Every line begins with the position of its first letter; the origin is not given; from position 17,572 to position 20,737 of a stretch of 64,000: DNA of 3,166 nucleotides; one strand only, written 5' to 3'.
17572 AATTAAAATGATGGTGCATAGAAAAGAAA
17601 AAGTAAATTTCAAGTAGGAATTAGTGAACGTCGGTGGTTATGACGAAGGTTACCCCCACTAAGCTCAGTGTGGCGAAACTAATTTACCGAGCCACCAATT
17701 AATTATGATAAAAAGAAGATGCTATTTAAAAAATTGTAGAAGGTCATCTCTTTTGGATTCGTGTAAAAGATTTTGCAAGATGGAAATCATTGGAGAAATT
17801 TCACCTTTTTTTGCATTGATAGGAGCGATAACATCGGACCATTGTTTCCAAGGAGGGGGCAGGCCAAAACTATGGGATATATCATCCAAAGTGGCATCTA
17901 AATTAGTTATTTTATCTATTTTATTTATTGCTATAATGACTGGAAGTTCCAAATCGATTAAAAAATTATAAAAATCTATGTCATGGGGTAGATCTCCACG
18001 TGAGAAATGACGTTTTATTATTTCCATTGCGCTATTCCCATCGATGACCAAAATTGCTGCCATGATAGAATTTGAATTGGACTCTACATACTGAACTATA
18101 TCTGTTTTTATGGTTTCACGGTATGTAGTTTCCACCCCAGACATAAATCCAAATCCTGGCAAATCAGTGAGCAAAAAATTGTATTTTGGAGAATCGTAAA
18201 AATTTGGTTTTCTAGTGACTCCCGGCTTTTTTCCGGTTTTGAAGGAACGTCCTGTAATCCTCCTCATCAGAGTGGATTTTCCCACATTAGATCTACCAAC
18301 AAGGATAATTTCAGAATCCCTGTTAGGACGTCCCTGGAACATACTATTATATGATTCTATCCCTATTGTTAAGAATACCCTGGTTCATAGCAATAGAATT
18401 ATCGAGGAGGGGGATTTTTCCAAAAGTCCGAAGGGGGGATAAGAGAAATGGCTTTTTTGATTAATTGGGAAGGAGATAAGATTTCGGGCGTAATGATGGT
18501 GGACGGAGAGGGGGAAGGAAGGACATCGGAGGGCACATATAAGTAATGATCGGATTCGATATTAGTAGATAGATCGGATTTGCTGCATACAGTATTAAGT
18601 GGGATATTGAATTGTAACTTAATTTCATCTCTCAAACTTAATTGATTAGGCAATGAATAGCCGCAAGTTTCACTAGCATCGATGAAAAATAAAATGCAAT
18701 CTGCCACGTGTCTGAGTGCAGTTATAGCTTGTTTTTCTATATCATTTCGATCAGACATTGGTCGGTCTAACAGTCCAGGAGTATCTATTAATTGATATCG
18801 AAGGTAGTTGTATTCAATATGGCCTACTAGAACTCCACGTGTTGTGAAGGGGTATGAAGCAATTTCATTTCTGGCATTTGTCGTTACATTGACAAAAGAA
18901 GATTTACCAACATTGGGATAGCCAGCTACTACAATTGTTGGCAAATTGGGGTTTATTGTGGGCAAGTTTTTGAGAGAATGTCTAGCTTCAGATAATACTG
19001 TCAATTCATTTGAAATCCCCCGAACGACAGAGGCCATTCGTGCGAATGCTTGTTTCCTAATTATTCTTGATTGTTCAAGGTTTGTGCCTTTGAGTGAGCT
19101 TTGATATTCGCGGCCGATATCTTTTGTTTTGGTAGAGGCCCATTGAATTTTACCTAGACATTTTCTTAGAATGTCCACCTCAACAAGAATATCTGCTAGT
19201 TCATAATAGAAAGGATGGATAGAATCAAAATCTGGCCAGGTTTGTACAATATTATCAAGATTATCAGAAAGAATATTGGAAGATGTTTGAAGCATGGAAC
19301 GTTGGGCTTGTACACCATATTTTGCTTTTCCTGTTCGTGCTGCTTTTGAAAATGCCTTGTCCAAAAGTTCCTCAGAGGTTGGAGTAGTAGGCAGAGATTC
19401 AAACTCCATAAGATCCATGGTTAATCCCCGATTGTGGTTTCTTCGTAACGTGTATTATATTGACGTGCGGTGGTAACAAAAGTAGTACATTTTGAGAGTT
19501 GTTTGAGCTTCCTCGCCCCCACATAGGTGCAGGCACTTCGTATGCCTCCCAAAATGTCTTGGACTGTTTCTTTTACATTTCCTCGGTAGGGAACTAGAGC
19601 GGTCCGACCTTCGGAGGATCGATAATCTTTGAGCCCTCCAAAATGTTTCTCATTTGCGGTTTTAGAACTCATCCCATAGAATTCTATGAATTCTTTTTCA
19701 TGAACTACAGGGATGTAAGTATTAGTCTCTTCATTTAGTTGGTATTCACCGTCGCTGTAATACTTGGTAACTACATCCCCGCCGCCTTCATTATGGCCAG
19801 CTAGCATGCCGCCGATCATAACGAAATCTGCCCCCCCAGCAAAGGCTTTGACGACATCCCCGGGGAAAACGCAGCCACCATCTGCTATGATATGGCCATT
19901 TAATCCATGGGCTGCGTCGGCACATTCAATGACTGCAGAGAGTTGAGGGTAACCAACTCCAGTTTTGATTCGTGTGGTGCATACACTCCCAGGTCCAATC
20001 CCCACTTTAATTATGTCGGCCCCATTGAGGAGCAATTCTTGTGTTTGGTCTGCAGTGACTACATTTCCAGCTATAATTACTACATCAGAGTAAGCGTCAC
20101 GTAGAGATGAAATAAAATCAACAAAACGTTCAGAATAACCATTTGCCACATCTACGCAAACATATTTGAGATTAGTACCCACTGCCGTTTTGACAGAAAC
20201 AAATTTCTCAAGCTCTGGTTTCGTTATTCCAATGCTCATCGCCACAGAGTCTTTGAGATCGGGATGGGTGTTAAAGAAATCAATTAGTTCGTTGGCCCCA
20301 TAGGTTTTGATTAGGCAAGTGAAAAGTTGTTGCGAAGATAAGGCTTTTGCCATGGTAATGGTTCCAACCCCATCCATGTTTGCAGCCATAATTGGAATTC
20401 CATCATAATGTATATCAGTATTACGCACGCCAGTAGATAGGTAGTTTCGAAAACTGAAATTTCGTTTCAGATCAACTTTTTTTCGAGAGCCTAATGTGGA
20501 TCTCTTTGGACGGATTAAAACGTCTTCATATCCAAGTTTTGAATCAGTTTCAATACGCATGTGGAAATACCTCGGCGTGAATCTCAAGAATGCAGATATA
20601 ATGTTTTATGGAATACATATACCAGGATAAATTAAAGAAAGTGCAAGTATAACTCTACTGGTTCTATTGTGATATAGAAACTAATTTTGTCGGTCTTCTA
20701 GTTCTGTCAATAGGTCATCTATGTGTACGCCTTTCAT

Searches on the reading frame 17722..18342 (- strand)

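Call 66: search_protein_families(library=pfam, proteins=[window:17722-18342:-], max_evalue=0.0001)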
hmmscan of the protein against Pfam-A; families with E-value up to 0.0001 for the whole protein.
window:17722-18342:- (206 aa): 3 families
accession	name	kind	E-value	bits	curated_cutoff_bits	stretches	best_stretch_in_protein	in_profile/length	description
PF01926.29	MMR_HSR1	-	5e-18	65.7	21.9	1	12-141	2-113/113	50S ribosome-binding GTPase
PF02421.24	FeoB_N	-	3.4e-12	46.6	27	1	11-153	2-126/156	Ferrous iron transport protein B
PF00009.33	GTP_EFTU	-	1.8e-05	24.9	26.5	0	96-159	96-150/188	Elongation factor Tu GTP binding domain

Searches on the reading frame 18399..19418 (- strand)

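Call 66: search_protein_families(library=pfam, proteins=[window:18399-19418:-], max_evalue=0.0001)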
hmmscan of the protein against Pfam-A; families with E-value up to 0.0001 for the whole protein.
window:18399-19418:- (339 aa): 4 families
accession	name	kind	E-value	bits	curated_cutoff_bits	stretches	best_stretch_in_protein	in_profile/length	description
PF17835.6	NOG1_N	-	1.3e-34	120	22.9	1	6-155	1-159/160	NOG1 N-terminal helical domain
PF06858.20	NOG1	-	4.7e-23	81.2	27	1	226-282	1-58/58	Nucleolar GTP-binding protein 1 (NOG1)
PF01926.29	MMR_HSR1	-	2.7e-20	73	21.9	1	161-250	1-87/113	50S ribosome-binding GTPase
PF02421.24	FeoB_N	-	2e-10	40.8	27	1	161-250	2-90/156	Ferrous iron transport protein B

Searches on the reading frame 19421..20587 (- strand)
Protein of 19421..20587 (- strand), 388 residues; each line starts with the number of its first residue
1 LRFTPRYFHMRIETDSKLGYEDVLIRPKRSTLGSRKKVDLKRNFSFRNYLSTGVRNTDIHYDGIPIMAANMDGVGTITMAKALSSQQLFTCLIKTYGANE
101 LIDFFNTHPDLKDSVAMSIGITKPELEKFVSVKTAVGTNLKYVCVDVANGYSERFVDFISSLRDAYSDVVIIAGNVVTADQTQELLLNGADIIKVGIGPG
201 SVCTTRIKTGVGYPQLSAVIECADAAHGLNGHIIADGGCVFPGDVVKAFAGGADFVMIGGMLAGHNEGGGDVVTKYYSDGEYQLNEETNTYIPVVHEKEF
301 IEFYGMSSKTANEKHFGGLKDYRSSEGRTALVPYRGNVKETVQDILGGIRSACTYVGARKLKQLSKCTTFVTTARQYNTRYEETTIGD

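Call 66: search_protein_families(library=pfam, proteins=[window:19421-20587:-], max_evalue=0.0001)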
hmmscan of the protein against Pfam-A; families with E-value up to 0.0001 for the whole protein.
window:19421-20587:- (388 aa): 2 families
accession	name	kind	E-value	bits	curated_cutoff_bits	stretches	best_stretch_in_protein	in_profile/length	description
PF00478.31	IMPDH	-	4.6e-65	220.3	25.6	1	18-374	2-335/345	IMP dehydrogenase / GMP reductase domain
PF01070.24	FMN_dh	-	1.3e-05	24.9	24.9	1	176-271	226-315/350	FMN-dependent dehydrogenase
